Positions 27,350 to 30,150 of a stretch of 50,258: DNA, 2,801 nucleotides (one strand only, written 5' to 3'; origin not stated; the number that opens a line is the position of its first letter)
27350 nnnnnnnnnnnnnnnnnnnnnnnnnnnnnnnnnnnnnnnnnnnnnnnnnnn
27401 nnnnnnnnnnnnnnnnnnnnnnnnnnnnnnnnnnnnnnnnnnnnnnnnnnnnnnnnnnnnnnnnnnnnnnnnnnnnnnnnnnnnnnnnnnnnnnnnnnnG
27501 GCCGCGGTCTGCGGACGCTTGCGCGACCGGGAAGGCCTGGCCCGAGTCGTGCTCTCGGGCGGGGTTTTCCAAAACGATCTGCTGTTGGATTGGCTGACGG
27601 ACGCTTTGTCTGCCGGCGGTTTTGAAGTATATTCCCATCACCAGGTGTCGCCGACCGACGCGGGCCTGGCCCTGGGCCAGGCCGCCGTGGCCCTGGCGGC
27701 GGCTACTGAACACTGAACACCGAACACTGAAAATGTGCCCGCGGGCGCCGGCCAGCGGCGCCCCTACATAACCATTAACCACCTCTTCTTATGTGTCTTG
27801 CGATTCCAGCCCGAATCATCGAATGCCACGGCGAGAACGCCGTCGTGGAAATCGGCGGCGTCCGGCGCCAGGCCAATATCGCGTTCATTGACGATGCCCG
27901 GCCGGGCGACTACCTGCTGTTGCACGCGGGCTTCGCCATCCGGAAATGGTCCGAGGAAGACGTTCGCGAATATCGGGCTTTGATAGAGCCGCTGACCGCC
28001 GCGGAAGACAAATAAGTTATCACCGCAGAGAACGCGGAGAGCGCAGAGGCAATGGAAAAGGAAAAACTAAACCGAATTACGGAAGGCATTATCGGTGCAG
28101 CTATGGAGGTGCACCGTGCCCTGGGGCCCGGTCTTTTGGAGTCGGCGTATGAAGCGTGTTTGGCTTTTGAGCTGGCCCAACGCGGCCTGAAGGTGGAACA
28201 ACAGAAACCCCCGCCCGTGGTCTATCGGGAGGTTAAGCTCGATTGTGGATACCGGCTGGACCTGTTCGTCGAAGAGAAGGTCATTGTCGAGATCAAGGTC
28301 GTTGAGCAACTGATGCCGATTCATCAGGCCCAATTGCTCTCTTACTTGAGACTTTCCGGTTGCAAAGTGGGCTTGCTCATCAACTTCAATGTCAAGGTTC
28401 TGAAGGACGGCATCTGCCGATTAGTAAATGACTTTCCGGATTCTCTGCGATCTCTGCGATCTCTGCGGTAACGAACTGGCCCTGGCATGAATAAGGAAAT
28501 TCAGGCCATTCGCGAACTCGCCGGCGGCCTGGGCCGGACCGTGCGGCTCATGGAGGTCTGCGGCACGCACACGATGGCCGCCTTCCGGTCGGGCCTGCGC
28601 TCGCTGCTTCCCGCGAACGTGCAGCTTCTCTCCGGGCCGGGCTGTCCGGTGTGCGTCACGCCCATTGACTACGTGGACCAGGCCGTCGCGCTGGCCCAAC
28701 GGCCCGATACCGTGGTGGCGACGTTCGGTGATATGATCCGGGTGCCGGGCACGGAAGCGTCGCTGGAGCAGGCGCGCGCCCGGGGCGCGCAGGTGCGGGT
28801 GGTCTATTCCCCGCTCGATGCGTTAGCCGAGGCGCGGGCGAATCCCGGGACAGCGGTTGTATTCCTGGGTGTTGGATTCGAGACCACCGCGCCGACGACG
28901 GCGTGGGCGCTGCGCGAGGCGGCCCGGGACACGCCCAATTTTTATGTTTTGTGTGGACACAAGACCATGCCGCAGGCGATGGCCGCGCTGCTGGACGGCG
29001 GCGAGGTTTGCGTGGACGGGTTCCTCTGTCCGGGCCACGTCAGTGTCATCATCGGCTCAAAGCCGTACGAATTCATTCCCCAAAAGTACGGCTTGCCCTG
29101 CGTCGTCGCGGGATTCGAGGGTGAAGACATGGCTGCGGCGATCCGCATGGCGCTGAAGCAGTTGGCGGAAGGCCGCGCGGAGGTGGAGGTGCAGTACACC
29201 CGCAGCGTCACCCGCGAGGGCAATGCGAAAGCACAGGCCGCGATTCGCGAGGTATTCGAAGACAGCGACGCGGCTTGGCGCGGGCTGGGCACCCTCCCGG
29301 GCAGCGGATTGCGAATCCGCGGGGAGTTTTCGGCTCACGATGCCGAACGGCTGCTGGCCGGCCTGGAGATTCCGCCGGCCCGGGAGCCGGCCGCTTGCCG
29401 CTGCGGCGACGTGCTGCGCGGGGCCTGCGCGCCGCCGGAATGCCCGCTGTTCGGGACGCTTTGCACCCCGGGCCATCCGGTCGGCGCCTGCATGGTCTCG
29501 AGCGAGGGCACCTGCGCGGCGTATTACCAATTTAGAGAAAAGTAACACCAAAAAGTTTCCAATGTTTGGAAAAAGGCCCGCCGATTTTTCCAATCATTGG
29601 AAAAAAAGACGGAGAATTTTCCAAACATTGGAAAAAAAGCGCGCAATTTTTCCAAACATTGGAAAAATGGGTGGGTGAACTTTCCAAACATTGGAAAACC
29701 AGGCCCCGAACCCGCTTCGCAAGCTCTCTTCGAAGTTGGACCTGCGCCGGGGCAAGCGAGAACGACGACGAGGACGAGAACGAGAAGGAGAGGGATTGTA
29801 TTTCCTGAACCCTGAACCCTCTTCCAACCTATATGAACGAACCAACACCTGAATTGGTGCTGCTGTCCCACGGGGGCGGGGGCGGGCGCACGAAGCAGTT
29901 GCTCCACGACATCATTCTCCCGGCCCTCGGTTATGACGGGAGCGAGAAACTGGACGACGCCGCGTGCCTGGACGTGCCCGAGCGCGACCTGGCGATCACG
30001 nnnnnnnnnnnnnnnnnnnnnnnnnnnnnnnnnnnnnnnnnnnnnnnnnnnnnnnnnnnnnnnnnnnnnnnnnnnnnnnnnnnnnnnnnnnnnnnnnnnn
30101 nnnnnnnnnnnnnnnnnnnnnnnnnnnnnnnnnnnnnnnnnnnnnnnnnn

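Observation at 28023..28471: GxxExxY gene as a discrete cassette with 26-bp terminal inverted repeats inserted between hypC and hypD (IVS-like architecture in an mRNA)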

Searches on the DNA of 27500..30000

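Call 22: search_rna_families(source=window, start=27500, end=30000, threshold=evalue, max_evalue=1)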
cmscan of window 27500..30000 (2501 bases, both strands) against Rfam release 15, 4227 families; matches with E-value up to 1: 6.
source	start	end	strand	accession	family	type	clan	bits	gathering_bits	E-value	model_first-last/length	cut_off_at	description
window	29556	29665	-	RF04133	MIR2646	Gene; miRNA;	-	28.9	245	0.0011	1-256/256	no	MIR2646 microRNA precursor family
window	29565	29625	-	RF03861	mir-4484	Gene; miRNA;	-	22.9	90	0.6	1-89/89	no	mir-4484 microRNA precursor family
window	29561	29658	-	RF04106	mir-1303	Gene; miRNA;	-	21.6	107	0.67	1-85/85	no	mir-1303 microRNA precursor family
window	29575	29647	-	RF03640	mir-3747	Gene; miRNA;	-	20.8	63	0.66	1-67/67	no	mir-3747 microRNA precursor family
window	29554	29636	-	RF04018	mir-5316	Gene; miRNA;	-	19.8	70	0.56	1-89/89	no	mir-5316 microRNA precursor family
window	29220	29330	+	RF02683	NiCo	Cis-reg; riboswitch;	CL00122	19.4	37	0.5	1-96/96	no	NiCo (Nickel/Cobalt) riboswitch aptamer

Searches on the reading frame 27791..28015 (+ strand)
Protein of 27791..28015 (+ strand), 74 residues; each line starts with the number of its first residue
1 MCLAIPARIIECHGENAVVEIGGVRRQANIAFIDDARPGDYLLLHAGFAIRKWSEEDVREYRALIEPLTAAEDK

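Call 6: search_protein_families(library=pfam, proteins=[window:27791-28015:+])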
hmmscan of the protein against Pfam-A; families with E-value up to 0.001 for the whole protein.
window:27791-28015:+ (74 aa): 1 family
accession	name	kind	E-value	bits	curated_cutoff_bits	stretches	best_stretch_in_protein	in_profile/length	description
PF01455.23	HupF_HypC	-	7.1e-24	84.2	28.5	1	1-64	1-64/65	HupF/HypC family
